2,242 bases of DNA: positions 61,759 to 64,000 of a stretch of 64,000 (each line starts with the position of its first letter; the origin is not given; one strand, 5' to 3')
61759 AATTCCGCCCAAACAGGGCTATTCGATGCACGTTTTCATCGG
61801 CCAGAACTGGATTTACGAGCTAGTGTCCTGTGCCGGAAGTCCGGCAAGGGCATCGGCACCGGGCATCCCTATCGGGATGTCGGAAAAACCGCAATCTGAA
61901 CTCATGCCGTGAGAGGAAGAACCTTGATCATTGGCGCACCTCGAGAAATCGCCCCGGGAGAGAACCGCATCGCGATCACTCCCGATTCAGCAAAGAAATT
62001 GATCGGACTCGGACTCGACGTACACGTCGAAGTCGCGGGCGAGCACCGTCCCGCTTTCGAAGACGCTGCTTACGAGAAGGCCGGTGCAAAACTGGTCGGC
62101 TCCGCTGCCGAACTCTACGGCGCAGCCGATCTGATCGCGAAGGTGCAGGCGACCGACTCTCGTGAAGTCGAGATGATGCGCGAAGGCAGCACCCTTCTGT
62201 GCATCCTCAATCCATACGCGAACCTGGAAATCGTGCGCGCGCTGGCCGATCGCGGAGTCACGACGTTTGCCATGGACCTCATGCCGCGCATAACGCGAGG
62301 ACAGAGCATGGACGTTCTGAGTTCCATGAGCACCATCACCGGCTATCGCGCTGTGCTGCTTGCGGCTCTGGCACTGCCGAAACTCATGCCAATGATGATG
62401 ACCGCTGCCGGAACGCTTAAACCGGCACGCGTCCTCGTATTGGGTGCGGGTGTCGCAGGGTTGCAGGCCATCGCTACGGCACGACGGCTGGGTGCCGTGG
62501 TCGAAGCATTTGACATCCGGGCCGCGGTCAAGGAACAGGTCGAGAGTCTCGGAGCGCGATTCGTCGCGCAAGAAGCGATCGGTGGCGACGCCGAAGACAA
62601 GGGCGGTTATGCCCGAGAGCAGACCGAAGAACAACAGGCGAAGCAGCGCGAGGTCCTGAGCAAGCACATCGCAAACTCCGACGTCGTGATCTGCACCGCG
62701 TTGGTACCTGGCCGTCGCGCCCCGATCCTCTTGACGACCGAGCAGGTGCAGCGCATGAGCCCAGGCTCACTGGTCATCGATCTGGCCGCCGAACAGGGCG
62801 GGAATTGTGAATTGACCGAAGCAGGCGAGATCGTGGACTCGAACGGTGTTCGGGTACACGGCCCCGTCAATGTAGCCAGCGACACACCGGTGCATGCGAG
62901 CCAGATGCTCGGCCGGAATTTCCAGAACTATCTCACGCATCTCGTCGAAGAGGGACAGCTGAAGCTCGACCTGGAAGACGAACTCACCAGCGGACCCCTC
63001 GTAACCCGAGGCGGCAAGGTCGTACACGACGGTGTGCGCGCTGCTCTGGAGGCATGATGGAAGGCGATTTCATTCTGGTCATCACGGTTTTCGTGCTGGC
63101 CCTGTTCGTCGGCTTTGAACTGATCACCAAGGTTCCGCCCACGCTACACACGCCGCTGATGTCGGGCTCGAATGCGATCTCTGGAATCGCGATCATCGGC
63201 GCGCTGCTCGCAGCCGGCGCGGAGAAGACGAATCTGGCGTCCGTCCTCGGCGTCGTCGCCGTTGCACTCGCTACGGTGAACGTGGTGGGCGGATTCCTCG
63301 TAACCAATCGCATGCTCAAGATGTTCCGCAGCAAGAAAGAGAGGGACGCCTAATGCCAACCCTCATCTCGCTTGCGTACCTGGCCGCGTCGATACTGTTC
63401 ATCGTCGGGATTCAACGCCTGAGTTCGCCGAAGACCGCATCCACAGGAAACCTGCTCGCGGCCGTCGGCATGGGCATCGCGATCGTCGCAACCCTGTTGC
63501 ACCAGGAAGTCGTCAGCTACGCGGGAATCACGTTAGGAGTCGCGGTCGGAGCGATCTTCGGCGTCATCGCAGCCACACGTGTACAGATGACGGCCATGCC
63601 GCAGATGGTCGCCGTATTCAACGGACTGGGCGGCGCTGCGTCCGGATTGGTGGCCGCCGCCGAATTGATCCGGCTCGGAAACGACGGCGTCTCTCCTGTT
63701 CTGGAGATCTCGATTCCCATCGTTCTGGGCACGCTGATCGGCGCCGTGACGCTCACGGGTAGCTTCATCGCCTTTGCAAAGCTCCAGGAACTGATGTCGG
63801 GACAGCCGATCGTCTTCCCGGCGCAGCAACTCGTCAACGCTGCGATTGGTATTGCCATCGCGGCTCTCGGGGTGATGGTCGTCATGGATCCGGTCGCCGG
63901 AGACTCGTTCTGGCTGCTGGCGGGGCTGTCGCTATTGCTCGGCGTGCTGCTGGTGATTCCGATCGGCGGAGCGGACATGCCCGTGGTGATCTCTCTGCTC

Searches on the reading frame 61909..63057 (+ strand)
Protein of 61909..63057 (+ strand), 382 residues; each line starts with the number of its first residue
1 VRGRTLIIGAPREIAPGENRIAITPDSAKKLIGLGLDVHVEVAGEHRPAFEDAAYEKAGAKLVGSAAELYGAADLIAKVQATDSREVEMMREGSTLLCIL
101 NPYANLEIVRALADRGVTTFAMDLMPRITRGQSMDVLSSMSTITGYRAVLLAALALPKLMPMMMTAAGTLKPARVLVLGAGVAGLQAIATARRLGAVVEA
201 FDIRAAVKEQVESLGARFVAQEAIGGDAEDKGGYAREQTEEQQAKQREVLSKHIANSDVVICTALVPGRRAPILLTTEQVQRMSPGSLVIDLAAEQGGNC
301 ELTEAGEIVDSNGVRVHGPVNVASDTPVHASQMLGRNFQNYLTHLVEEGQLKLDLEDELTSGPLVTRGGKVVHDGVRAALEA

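Call 85: search_protein_families(library=pfam, max_evalue=0.001, proteins=[window:61909-63057:+])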
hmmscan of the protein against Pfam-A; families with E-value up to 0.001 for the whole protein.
window:61909-63057:+ (382 aa): 3 families
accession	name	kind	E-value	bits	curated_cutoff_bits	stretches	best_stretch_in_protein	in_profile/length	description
PF01262.27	AlaDh_PNT_C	-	1.2e-63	214.9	23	1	148-373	1-213/214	Alanine dehydrogenase/PNT, C-terminal domain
PF05222.21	AlaDh_PNT_N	-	3e-40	138.1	30.4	1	9-143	1-135/136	Alanine dehydrogenase/PNT, N-terminal domain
PF02826.25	2-Hacid_dh_C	-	0.00036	20.4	25.1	0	169-223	33-87/178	D-isomer specific 2-hydroxyacid dehydrogenase, NAD binding domain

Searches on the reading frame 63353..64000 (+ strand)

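Call 85: search_protein_families(library=pfam, max_evalue=0.001, proteins=[window:63353-64000:+])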
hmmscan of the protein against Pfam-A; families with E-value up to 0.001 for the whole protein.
window:63353-64000:+ (216 aa): 1 family
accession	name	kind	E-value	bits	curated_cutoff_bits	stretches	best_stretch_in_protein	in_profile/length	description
PF02233.22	PNTB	-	1e-58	199.9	31.7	1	6-216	2-214/456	NAD(P) transhydrogenase beta subunit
